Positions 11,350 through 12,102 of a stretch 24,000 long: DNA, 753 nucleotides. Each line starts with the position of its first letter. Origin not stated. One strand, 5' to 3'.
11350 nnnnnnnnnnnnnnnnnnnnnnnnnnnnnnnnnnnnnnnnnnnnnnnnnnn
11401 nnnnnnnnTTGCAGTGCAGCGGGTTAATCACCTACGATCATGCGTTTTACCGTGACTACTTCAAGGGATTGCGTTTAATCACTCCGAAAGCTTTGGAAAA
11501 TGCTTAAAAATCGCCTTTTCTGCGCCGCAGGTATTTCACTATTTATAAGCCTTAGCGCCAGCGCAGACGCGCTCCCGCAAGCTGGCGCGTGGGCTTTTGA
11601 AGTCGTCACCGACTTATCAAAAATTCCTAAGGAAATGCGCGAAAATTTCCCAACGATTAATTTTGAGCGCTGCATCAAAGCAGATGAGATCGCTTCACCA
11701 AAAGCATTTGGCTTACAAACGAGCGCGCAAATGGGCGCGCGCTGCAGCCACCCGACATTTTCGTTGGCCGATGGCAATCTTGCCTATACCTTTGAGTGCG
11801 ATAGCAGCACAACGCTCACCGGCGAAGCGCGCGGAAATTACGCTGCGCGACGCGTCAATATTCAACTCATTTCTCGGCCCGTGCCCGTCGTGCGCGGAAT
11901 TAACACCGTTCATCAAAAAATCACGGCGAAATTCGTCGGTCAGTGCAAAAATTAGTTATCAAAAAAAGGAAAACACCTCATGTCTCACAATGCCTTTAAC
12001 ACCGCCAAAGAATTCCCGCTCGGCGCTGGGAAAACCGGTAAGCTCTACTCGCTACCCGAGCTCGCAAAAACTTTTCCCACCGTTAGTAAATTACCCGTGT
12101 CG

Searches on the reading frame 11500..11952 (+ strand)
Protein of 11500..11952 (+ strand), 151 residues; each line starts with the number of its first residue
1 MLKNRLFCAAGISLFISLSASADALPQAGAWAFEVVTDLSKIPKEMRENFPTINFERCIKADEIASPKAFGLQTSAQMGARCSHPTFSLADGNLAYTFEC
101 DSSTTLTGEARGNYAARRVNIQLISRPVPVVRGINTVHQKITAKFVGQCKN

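Call 18: search_protein_families(library=pfam, proteins=[window:11500-11952:+], max_evalue=0.001)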
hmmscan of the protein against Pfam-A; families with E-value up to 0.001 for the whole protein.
window:11500-11952:+ (151 aa): 1 family
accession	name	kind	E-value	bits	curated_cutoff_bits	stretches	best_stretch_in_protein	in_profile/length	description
PF12276.13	DUF3617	-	1.3e-08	36.1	24.5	1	26-149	1-106/106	Protein of unknown function (DUF3617)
